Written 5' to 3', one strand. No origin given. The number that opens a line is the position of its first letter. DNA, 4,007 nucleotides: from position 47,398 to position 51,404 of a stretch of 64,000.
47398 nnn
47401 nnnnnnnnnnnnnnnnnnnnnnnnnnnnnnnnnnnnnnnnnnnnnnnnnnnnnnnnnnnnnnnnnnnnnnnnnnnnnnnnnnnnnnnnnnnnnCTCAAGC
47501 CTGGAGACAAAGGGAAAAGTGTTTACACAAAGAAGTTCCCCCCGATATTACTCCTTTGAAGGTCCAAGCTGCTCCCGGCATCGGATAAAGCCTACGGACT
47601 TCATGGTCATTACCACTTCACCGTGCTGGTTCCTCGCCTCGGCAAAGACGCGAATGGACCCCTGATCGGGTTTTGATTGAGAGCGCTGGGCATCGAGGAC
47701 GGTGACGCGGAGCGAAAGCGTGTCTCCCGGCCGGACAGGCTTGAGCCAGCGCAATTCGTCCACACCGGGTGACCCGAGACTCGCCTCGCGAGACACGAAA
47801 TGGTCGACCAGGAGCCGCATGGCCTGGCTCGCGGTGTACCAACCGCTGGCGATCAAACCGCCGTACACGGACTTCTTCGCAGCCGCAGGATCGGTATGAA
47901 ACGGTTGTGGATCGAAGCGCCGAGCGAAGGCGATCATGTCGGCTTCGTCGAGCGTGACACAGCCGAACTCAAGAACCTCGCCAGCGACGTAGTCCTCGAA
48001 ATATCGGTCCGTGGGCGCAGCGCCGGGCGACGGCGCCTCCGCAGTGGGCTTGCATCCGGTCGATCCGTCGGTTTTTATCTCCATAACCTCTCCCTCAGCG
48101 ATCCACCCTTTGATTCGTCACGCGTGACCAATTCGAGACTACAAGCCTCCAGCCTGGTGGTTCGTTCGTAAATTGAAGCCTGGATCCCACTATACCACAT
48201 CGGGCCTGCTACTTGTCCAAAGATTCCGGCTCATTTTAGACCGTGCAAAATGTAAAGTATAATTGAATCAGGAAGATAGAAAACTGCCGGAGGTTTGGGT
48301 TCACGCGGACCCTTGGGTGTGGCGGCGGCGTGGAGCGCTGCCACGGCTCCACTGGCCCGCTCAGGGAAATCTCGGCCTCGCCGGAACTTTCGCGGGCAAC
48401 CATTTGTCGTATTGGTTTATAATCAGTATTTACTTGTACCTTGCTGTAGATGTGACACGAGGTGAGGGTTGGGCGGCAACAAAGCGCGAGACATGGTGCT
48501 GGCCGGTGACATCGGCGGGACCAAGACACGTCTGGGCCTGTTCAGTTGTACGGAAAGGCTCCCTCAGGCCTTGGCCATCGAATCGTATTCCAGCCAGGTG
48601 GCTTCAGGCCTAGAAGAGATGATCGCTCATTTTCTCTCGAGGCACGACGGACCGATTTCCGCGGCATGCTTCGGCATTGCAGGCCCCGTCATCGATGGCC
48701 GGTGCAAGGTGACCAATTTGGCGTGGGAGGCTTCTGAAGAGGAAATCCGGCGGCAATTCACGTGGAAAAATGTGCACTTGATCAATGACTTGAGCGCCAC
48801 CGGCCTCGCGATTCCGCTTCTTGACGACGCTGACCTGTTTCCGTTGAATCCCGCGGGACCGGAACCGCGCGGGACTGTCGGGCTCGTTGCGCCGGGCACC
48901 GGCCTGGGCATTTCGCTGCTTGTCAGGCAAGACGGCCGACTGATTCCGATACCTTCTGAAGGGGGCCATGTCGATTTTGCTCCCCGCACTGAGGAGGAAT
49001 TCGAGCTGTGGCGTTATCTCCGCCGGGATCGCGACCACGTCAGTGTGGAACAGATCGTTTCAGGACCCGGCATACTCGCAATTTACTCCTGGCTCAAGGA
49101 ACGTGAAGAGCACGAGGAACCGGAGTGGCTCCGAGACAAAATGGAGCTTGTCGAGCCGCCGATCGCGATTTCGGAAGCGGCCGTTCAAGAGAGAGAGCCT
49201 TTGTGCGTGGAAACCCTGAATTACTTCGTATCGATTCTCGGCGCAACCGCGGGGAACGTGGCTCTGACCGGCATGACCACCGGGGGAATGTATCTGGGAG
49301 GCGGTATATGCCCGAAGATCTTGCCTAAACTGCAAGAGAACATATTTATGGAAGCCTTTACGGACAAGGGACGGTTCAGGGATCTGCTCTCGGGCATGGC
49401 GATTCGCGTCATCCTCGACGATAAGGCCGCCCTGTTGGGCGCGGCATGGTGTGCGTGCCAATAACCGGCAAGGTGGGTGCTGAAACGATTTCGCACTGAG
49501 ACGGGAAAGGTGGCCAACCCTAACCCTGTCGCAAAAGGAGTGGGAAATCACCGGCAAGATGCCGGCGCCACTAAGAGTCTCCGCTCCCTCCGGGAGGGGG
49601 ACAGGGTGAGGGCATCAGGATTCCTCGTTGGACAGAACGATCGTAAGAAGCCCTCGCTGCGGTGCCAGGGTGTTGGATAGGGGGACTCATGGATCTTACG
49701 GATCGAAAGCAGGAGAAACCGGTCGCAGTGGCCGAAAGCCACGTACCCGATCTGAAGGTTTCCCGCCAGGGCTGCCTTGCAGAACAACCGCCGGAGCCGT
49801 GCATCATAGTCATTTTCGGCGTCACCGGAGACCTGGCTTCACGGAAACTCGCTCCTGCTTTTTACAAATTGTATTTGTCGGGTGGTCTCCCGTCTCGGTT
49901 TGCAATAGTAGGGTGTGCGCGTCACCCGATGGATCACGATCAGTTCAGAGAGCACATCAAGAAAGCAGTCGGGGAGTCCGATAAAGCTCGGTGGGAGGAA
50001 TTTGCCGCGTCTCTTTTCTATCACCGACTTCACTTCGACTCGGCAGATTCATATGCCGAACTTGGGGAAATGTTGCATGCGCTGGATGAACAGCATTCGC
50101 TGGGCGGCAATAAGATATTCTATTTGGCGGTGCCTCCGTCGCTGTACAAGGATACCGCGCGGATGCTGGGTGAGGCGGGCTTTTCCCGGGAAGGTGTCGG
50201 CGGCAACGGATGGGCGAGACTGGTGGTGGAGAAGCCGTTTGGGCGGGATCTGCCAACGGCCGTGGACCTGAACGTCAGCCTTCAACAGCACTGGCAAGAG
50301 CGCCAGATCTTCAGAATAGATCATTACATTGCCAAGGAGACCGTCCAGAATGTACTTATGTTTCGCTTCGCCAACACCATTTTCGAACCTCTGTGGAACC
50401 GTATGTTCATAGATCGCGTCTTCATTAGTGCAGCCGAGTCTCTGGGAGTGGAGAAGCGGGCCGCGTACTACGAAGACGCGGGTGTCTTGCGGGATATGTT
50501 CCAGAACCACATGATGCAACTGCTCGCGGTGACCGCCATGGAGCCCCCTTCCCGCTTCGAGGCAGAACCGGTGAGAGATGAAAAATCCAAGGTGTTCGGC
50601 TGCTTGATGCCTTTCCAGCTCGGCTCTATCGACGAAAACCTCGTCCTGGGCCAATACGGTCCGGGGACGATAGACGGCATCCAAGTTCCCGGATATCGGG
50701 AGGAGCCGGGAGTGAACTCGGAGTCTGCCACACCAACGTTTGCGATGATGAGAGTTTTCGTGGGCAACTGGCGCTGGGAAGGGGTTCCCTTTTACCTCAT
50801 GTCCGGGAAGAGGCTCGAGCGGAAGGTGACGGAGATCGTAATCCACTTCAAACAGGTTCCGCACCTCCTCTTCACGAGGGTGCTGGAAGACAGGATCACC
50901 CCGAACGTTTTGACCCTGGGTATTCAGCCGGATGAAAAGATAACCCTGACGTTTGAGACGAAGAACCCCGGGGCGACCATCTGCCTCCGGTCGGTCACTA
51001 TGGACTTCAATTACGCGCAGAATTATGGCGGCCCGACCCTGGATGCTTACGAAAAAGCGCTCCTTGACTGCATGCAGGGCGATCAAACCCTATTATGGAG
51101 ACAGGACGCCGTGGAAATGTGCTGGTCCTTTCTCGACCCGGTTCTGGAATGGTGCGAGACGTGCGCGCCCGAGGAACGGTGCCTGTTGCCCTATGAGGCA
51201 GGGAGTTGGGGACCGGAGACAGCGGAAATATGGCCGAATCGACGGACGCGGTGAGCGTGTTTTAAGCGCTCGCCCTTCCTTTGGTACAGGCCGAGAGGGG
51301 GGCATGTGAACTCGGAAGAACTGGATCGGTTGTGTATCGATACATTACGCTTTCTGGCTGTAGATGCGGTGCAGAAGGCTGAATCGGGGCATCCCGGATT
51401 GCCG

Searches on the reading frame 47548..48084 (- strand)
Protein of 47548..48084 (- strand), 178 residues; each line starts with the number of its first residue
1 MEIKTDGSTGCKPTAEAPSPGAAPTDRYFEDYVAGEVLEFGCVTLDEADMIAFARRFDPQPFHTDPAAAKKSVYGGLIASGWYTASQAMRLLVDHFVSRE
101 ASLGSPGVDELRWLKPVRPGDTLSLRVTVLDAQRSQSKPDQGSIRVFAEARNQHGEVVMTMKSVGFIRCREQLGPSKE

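Call 77: search_protein_families(library=pfam, proteins=[window:47548-48084:-], max_evalue=0.00001)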
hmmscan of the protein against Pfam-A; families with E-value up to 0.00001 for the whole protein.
window:47548-48084:- (178 aa): 2 families
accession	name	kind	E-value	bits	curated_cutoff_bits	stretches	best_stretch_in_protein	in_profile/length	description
PF01575.25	MaoC_dehydratas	-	6.4e-20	71.4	27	1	42-136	15-108/123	MaoC like domain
PF13452.11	FAS1_DH_region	-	7.3e-08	33.1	22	1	58-161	28-132/132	FAS1-like, dehydratase domain region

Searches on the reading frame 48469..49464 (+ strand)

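Call 63: search_protein_families(library=pfam, proteins=[window:48469-49464:+], max_evalue=0.001)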
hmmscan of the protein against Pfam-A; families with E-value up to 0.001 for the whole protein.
window:48469-49464:+ (331 aa): 1 family
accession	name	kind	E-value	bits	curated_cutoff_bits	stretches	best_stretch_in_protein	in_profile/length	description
PF02685.22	Glucokinase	-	2.1e-101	339.5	22.1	1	11-329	1-311/314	Glucokinase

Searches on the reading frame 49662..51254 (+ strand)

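Call 76: search_protein_families(library=pfam, proteins=[window:49662-51254:+], max_evalue=0.00001)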
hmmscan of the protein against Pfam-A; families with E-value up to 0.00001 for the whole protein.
window:49662-51254:+ (530 aa): 2 families
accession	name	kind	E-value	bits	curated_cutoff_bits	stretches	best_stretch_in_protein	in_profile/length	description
PF02781.21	G6PD_C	-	2.2e-109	365.6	27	1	232-524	1-287/296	Glucose-6-phosphate dehydrogenase, C-terminal domain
PF00479.28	G6PD_N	-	6.9e-59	200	22.1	1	50-230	1-183/183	Glucose-6-phosphate dehydrogenase, NAD binding domain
